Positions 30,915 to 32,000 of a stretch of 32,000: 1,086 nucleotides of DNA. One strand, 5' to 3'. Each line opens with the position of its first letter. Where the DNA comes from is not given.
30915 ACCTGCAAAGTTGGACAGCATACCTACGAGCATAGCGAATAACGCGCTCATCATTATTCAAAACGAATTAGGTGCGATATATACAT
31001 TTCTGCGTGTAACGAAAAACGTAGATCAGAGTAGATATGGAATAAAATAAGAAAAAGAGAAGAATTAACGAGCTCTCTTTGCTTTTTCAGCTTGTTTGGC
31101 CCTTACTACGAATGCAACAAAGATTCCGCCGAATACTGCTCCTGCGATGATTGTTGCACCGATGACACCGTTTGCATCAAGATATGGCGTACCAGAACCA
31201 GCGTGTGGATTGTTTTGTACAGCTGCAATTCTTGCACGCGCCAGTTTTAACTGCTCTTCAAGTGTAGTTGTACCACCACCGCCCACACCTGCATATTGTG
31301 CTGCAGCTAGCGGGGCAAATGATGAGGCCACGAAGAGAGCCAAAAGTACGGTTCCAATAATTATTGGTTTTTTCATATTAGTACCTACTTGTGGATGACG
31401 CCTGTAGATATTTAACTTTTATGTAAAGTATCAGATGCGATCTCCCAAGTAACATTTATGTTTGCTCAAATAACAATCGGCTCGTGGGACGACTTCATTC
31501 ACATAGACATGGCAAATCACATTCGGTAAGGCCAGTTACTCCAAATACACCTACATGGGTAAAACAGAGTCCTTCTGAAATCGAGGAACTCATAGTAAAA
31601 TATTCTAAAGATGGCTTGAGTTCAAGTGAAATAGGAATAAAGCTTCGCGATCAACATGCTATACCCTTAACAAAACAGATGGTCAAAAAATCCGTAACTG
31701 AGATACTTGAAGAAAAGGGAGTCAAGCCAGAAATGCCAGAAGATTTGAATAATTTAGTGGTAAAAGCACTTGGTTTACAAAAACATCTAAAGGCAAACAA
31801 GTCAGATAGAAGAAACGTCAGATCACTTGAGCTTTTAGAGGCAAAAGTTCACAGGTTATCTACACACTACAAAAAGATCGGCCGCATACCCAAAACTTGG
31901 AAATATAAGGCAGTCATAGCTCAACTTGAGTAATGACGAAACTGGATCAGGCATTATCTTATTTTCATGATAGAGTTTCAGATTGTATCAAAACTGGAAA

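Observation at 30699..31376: Two small membrane-protein genes with amo-like composition and amo-like 3' motifs: candidate additional AMO subunits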

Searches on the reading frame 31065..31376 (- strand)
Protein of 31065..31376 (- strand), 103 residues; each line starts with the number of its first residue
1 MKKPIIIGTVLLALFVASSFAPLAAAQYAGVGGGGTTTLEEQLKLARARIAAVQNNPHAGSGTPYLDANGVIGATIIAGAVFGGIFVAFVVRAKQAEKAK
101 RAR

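Call 7: search_solved_structures(query=window:31065-31376:-, max_evalue=10, show_alignments=3)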
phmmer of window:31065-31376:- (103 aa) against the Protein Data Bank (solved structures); distinct sequences matched with E-value up to 10: 0.

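Call 8: search_protein_families(library=pfam, proteins=[window:31065-31376:-], max_evalue=1)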
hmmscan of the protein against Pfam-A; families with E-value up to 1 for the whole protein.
window:31065-31376:- (103 aa): 0 families

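Call 9: search_protein_families(library=ncbifam, proteins=[window:31065-31376:-], max_evalue=1)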
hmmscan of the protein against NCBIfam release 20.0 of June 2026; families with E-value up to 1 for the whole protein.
window:31065-31376:- (103 aa): 0 families

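Call 21: find_homologous_proteins(query=window:31065-31376:-)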
Query window:31065-31376:- (103 aa): 469 proteins with E <= 0.001 among 509 candidates; the best 120 are listed.
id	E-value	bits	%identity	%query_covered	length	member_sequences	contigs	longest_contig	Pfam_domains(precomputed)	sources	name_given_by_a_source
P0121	5.4e-53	195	95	100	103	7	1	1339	-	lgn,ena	-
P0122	3.4e-51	189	91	100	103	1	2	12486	-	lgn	-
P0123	6.3e-51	189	90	100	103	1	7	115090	-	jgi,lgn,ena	-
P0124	1.0e-49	185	90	100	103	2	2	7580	-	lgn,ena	-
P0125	1.6e-49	184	84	100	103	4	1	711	-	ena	-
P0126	2.1e-49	184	87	100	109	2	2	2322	-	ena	-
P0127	1.1e-48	181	86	99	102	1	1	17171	-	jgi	jgi:hypothetical protein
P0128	1.2e-48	181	88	99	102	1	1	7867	-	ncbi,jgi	jgi:hypothetical protein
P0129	1.4e-48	181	82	100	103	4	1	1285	-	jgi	jgi:hypothetical protein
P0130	1.9e-48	181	88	99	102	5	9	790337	-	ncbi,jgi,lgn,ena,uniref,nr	ncbi:MAG: hypothetical protein KGH76_02755 [Thaumarchaeota archaeon]|jgi:hypothetical protein|uniref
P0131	3.0e-48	180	85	100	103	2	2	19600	-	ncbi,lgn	-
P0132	5.7e-48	179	82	100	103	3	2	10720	-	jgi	jgi:hypothetical protein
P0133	1.9e-47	177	83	100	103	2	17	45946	-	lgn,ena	-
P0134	4.2e-47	176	83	100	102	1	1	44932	-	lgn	-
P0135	5.6e-47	176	87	100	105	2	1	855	-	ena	-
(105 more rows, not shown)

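Call 49: predict_structure(alignment_id=A3)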
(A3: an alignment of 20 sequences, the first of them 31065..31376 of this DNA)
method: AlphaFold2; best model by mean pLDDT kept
length: 103 residues; sequences in the alignment: 20
mean_pLDDT: 63.1   pTM: 0.32
mean pLDDT of the five models: 63.1, 61.3, 61.0, 61.0, 58.7
residues with pLDDT >= 90: 0; 70-90: 32; 50-70: 52; < 50: 19
segments of 3 or more residues with pLDDT < 50: 30-36, 60-70
pLDDT, mean of each block of 10 residues (from residue 1): 72 69 53 52 66 58 43 60 76 80 68
secondary structure, 60 per line:
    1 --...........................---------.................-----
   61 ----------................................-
elements in order: H3-29 H39-55 H71-102

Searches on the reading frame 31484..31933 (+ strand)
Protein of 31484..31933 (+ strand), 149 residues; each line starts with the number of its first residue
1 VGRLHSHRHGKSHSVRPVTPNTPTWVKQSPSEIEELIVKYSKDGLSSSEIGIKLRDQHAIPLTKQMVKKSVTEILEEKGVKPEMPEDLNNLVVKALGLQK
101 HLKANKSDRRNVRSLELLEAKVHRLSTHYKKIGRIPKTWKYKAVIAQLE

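Call 54: search_protein_families(library=pfam, proteins=[window:31484-31933:+], max_evalue=0.01)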
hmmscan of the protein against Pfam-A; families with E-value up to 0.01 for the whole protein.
window:31484-31933:+ (149 aa): 2 families
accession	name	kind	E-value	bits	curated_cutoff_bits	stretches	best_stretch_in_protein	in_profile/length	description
PF08069.17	Ribosomal_S13_N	-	1.7e-25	89.3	25.4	1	1-60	1-60/60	Ribosomal S13/S15 N-terminal domain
PF00312.27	Ribosomal_S15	-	9.8e-12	45.3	31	1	73-148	3-78/81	Ribosomal protein S15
